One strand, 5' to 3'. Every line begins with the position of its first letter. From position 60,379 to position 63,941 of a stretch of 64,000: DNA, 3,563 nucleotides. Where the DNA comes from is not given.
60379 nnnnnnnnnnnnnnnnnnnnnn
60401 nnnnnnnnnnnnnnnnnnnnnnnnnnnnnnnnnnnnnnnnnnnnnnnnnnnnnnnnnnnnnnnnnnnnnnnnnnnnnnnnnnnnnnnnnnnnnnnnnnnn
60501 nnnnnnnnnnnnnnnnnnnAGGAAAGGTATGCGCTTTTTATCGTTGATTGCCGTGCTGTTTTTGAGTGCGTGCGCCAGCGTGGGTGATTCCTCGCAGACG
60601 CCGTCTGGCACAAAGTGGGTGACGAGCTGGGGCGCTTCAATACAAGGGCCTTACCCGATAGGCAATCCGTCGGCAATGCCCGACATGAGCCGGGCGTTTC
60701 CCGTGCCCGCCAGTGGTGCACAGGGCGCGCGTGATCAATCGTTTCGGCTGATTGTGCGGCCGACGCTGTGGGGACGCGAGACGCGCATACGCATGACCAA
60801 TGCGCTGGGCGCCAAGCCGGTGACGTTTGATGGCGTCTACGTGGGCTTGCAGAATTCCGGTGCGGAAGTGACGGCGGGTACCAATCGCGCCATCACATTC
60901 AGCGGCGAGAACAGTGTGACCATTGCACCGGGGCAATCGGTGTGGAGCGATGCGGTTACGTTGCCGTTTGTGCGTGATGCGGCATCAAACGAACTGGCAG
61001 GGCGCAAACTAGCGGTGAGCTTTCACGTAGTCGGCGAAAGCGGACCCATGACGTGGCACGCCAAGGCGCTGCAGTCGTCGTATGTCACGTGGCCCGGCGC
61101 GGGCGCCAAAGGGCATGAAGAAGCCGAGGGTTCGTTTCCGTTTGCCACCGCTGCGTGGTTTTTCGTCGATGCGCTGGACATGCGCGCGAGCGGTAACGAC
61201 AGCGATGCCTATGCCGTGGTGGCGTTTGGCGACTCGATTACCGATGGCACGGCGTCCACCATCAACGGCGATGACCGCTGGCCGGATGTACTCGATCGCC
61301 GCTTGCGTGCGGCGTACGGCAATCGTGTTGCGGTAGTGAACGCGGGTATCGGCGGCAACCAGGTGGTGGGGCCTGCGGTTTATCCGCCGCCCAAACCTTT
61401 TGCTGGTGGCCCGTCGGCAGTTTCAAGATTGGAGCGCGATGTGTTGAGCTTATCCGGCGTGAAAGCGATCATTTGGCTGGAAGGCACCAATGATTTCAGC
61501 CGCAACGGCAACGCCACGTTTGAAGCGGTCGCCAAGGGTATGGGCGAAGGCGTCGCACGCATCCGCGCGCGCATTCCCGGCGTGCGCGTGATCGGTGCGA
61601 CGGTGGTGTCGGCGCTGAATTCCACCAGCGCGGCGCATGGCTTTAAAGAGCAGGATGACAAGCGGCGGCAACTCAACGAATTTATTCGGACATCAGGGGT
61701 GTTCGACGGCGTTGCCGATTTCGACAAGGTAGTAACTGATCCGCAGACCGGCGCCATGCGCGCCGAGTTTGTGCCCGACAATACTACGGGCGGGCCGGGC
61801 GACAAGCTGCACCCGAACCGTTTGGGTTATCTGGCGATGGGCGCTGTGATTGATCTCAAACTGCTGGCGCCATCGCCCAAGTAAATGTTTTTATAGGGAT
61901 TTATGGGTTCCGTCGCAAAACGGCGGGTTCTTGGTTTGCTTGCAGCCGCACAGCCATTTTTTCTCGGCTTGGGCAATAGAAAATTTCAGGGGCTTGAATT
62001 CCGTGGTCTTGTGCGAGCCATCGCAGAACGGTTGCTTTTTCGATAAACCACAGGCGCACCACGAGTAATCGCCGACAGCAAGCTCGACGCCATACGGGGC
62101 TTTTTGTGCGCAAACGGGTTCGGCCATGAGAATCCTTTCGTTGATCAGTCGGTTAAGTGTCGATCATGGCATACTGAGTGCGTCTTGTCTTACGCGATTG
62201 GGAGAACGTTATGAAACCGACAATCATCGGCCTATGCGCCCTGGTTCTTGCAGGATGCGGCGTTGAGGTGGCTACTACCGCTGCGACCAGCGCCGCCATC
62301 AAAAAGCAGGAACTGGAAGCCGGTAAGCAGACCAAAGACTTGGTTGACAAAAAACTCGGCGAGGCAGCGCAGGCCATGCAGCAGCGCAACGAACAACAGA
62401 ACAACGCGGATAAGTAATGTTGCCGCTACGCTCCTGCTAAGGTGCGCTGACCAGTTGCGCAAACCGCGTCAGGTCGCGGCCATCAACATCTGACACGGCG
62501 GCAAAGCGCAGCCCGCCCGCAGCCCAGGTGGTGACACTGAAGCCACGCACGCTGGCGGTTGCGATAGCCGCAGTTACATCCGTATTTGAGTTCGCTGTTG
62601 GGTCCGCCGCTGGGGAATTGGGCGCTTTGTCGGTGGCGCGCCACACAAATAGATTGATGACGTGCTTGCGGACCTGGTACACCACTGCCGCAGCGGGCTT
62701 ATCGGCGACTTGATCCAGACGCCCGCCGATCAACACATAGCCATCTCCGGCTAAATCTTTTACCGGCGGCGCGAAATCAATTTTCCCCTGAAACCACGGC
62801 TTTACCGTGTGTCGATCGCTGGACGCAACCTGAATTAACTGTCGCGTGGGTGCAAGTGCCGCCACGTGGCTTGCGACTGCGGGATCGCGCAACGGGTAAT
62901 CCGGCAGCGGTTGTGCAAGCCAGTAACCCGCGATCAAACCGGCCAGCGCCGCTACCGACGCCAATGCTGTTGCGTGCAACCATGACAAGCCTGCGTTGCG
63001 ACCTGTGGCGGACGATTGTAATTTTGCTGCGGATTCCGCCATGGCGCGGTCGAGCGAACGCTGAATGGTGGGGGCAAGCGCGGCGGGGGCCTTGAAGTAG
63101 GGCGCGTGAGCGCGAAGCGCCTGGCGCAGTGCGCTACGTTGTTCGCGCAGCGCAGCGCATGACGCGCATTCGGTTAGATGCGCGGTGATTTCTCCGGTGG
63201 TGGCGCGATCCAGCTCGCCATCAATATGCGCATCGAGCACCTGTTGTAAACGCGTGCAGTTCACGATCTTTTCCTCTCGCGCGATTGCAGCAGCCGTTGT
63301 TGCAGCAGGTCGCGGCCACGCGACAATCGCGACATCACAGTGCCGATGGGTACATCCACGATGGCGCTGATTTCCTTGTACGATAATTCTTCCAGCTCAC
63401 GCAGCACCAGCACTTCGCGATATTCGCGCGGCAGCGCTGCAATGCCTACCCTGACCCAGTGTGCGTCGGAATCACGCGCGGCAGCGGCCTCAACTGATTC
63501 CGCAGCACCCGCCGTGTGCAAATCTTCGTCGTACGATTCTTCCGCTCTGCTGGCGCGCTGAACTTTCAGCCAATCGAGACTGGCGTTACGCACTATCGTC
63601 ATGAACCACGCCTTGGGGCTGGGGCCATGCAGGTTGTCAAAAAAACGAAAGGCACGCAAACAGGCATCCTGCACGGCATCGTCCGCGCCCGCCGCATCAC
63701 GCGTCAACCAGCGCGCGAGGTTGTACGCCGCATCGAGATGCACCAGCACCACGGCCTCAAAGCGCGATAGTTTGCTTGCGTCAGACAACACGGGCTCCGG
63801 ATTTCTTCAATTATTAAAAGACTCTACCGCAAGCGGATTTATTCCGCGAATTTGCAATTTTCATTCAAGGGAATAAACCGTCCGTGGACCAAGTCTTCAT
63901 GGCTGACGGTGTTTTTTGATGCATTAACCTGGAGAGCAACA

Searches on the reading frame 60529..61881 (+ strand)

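Call 60: search_protein_families(library=pfam, proteins=[window:60529-61881:+], max_evalue=0.00001)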
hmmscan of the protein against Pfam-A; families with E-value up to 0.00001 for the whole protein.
window:60529-61881:+ (451 aa): 2 families
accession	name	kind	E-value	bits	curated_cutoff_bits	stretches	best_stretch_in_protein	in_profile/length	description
PF13472.12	Lipase_GDSL_2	-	7.1e-25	89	32.9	1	232-434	1-176/178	GDSL-like Lipase/Acylhydrolase family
PF00657.28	Lipase_GDSL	-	2.9e-18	67.2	23.6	1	230-439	1-206/208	GDSL-like Lipase/Acylhydrolase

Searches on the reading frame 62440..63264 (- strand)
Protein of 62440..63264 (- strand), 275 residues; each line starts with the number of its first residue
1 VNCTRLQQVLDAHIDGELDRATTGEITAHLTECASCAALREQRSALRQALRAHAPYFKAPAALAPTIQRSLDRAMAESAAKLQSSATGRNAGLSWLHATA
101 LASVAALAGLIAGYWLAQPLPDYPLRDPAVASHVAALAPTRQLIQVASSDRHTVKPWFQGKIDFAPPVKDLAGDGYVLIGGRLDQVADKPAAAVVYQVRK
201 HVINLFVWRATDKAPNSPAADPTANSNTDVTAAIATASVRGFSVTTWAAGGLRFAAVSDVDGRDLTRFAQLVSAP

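Call 60: search_protein_families(library=pfam, proteins=[window:62440-63264:-], max_evalue=0.00001)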
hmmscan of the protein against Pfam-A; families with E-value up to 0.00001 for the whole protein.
window:62440-63264:- (275 aa): 1 family
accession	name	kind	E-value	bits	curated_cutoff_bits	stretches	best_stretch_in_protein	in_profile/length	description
PF13490.11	zf-HC2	-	1.6e-06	28.5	22.2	1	3-37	1-35/35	Putative zinc-finger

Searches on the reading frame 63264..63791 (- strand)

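Call 60: search_protein_families(library=pfam, proteins=[window:63264-63791:-], max_evalue=0.00001)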
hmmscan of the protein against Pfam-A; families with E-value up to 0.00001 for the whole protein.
window:63264-63791:- (176 aa): 3 families
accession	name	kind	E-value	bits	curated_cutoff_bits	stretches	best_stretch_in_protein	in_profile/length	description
PF08281.18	Sigma70_r4_2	-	6.7e-16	58.1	25.7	1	117-161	8-52/54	Sigma-70, region 4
PF04542.20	Sigma70_r2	-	4.6e-13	49.2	24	1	18-79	5-69/71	Sigma-70 region 2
PF04545.22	Sigma70_r4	-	2.6e-09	36.9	24.1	1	117-164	2-49/50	Sigma-70, region 4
